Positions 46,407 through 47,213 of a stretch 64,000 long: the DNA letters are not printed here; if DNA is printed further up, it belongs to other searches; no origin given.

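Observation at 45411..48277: Minimal TTQ amine dehydrogenase locus: heavy chain, light chain and two cytochromes c, without mauE/mauD/mauG/amicyanin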

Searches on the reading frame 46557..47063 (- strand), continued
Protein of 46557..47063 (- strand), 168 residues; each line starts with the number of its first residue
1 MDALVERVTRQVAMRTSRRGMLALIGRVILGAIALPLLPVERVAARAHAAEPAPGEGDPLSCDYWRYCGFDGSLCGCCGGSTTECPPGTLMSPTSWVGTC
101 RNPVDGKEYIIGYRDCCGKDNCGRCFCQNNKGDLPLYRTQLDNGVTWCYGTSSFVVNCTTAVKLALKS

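Call 72: search_protein_families(library=pfam, proteins=[L025:6534-7883:-, L025:8024-8554:+, L025:10014-11162:+, L025:11166-11900:+, L025:9981-11297:-], max_evalue=0.01)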
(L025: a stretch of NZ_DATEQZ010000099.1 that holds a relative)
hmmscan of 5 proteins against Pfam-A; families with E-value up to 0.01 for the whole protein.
L025:6534-7883:- (449 aa): 2 families
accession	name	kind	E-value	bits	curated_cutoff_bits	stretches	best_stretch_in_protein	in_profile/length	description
PF01743.26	PolyA_pol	-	2e-36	125.6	23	1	36-160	1-126/126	Poly A polymerase head domain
PF12627.12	PolyA_pol_RNAbd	-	4.4e-14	52.4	22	1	187-248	1-62/64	Probable RNA and SrmB- binding site of polymerase A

L025:8024-8554:+ (176 aa): 5 families
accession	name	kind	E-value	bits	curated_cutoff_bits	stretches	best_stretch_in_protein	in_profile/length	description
PF00210.30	Ferritin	-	9.3e-23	81.2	24.5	1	37-175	2-139/142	Ferritin-like domain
PF02915.23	Rubrerythrin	-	2.7e-08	34.7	22.8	1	50-171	14-136/137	Rubrerythrin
PF09537.16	DUF2383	-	8.9e-06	26.3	30.8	1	35-130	2-93/111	Domain of unknown function (DUF2383)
PF05974.18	DUF892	-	0.00014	22.4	23.7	1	58-173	26-151/159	Domain of unknown function (DUF892)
PF03232.19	COQ7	-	0.00014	22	23.5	0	45-94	13-60/169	Ubiquinone biosynthesis protein COQ7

L025:10014-11162:+ (382 aa): 2 families
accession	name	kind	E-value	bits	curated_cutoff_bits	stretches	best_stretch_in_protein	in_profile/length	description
PF00149.33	Metallophos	-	2.6e-17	64.3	21.5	1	79-286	2-190/191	Calcineurin-like phosphoesterase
PF12850.12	Metallophos_2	-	9.7e-05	22.9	27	1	80-295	3-127/154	Calcineurin-like phosphoesterase superfamily domain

L025:11166-11900:+ (244 aa): 1 family
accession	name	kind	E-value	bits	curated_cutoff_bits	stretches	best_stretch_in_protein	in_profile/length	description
PF21342.2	SoxA-TsdA_cyt-c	-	3.6e-10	40.1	27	1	164-239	10-88/88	SoxA/TsdA, cytochrome c domain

L025:9981-11297:- (438 aa): 0 families

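Call 75: find_homologous_proteins(query=L006:11561-12169:-, max_evalue=1e-10)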
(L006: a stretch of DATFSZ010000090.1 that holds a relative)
Query L006:11561-12169:- (202 aa): 7855 proteins with E <= 1e-10 among 8000 candidates; the best 120 are listed.
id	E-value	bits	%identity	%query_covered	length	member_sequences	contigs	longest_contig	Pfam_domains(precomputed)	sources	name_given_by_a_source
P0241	2.9e-122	423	100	99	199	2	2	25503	PF08534.17,PF13905.13,PF13098.14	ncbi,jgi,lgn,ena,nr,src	ncbi:MAG TPA: methylamine dehydrogenase accessory protein MauD [Candidatus Binataceae bacterium]|jgi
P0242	2.6e-100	352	83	97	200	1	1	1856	PF08534.17,PF13905.13,PF13098.14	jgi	jgi:methylamine dehydrogenase accessory protein MauD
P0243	2.6e-99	349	84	96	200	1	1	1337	PF13098.14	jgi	jgi:methylamine dehydrogenase accessory protein MauD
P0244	4.8e-99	348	81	98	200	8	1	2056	PF13905.13,PF13098.14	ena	-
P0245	9.8e-99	347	82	99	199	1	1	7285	PF13098.14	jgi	jgi:methylamine dehydrogenase accessory protein MauD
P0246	1.2e-98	346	82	96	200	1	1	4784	PF08534.17,PF13905.13,PF13098.14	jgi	jgi:methylamine dehydrogenase accessory protein MauD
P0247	3.3e-97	342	83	97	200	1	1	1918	PF13098.14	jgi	jgi:methylamine dehydrogenase accessory protein MauD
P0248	3.4e-97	342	81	98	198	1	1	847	PF08534.17,PF13905.13,PF13098.14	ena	-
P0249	3.4e-96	338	79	97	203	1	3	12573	PF08534.17,PF13905.13,PF13098.14,PF00578.28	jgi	jgi:methylamine dehydrogenase accessory protein MauD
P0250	4.2e-96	338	81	96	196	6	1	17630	PF08534.17,PF13098.14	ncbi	ncbi:MAG TPA: methylamine dehydrogenase accessory protein MauD [Candidatus Binataceae bacterium]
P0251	1.7e-95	336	80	99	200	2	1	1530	PF13905.13,PF13098.14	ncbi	-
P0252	3.9e-95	335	79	98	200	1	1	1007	PF13905.13,PF13098.14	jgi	jgi:methylamine dehydrogenase accessory protein MauD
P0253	5.9e-95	334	81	97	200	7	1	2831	PF08534.17,PF13905.13,PF13098.14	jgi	jgi:methylamine dehydrogenase accessory protein MauD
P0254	6.2e-95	334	81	97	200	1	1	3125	PF08534.17,PF13098.14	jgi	jgi:methylamine dehydrogenase accessory protein MauD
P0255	8.9e-95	334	78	99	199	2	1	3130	PF08534.17,PF13905.13,PF13098.14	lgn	-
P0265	2.7e-93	329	78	96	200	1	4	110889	PF08534.17,PF13098.14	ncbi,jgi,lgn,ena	-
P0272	4.0e-91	322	75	99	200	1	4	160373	PF08534.17,PF13905.13,PF13098.14,PF00578.28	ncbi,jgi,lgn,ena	jgi:methylamine dehydrogenase accessory protein MauD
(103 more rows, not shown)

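Call 76: find_encoding_contigs(protein=P0265, flank=8000, max_places=3)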
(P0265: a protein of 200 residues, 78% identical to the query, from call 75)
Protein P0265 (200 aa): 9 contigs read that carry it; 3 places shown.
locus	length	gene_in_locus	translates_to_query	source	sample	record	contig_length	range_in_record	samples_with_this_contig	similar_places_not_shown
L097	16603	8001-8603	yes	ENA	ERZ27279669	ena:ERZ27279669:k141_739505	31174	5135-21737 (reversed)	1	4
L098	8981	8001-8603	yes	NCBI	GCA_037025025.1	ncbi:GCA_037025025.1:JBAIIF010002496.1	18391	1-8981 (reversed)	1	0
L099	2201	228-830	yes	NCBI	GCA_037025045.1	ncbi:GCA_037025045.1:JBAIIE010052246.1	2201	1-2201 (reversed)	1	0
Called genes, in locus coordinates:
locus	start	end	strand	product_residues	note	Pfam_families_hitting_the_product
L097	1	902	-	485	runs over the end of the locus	PF13091:PLDc_2, PF00614:PLDc (faint), PF13091:PLDc_2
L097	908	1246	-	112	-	PF07332:Phage_holin_3_6 (weak)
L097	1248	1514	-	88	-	-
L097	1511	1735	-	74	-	-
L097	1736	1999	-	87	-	-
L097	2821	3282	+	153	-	-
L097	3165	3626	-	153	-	-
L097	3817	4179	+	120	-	PF12973:Cupin_7 (weak), PF07883:Cupin_2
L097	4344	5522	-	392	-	PF00296:Bac_luciferase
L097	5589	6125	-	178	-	-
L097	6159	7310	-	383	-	PF04909:Amidohydro_2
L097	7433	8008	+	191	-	PF07291:MauE, PF13564:DoxX_2 (weak)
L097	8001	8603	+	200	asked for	PF08534:Redoxin (faint), PF13098:Thioredoxin_2 (weak)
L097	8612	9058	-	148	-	PF00034:Cytochrom_C (faint)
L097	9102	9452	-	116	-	-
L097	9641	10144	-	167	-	PF02975:Me-amine-dh_L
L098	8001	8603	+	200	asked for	PF08534:Redoxin (faint), PF13098:Thioredoxin_2 (weak)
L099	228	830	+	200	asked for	PF08534:Redoxin (faint), PF13098:Thioredoxin_2 (weak)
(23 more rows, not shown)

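Call 77: find_encoding_contigs(protein=P0272, flank=8000, max_places=3)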
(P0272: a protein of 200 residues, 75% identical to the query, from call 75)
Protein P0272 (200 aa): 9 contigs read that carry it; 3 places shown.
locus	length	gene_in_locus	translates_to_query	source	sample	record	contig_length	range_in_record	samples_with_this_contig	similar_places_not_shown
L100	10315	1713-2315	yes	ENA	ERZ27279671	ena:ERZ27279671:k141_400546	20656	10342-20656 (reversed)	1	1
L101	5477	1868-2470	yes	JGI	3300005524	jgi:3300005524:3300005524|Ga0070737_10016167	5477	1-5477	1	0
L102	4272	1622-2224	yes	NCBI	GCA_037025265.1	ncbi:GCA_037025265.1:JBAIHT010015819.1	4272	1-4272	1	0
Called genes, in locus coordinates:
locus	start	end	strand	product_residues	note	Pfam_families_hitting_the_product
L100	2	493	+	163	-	?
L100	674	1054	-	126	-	-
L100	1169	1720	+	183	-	PF07291:MauE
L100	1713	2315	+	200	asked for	PF08534:Redoxin (weak), PF00578:AhpC-TSA (weak), PF13098:Thioredoxin_2, PF13905:Thioredoxin_8 (weak)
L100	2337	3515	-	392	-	PF08495:FIST, PF10442:FIST_C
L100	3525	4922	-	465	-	PF04389:Peptidase_M28 (weak), PF01546:Peptidase_M20, PF07687:M20_dimer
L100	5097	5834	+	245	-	PF00730:HhH-GPD, PF00633:HHH (weak)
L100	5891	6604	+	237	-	-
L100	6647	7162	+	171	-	PF01243:PNPOx_N, PF12900:Pyridox_ox_2 (weak)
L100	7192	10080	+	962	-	-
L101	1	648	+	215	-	?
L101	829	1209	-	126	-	-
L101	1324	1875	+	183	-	PF07291:MauE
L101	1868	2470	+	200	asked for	PF08534:Redoxin (weak), PF00578:AhpC-TSA (weak), PF13098:Thioredoxin_2, PF13905:Thioredoxin_8 (weak)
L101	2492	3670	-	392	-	PF08495:FIST, PF10442:FIST_C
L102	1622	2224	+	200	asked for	PF08534:Redoxin (weak), PF00578:AhpC-TSA (weak), PF13098:Thioredoxin_2, PF13905:Thioredoxin_8 (weak)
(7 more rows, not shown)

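Call 80: find_encoding_contigs(protein=P0272, flank=1000, max_places=10)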
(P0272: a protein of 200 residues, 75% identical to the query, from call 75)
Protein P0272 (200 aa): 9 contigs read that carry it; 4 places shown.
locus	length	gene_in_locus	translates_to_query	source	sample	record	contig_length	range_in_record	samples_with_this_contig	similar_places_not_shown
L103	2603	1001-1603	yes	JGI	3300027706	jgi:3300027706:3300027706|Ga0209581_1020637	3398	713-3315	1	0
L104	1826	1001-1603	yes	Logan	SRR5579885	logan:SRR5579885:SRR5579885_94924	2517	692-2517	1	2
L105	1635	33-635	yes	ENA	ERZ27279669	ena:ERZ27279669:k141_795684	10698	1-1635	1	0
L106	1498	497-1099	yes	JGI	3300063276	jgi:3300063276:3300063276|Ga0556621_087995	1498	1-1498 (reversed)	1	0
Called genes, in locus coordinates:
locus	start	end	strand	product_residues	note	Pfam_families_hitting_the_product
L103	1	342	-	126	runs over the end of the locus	-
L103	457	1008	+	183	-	PF07291:MauE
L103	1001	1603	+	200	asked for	PF08534:Redoxin (weak), PF00578:AhpC-TSA (weak), PF13098:Thioredoxin_2, PF13905:Thioredoxin_8 (weak)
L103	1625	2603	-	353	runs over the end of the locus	?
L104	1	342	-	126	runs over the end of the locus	-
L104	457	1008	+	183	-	PF07291:MauE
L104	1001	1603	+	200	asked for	PF08534:Redoxin (weak), PF00578:AhpC-TSA (weak), PF13098:Thioredoxin_2, PF13905:Thioredoxin_8 (weak)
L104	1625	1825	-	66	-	?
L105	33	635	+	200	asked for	PF08534:Redoxin (weak), PF00578:AhpC-TSA (weak), PF13098:Thioredoxin_2, PF13905:Thioredoxin_8 (weak)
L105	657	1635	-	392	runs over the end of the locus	PF08495:FIST, PF10442:FIST_C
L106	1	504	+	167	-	?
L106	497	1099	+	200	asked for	PF08534:Redoxin (weak), PF00578:AhpC-TSA (weak), PF13098:Thioredoxin_2, PF13905:Thioredoxin_8 (weak)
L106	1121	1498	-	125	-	?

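Call 84: search_protein_families(library=pfam, proteins=[L100:674-1054:-, L100:2-493:+], max_evalue=0.01)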
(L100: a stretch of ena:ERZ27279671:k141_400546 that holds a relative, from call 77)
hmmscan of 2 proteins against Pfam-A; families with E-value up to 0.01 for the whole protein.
L100:674-1054:- (126 aa): 1 family
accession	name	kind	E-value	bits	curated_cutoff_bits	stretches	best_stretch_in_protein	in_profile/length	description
PF17195.9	DUF5132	-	0.0034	17.9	25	1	82-112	11-41/47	Protein of unknown function (DUF5132)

L100:2-493:+ (163 aa): 2 families
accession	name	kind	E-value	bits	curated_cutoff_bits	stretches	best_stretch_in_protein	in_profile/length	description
PF03572.23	Peptidase_S41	-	1.5e-27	96.6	24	1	1-69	97-165/165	Peptidase family S41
PF22142.1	Hao_C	-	0.0062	16.9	27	0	73-98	13-38/47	Hydroxylamine oxidoreductase, C-terminal domain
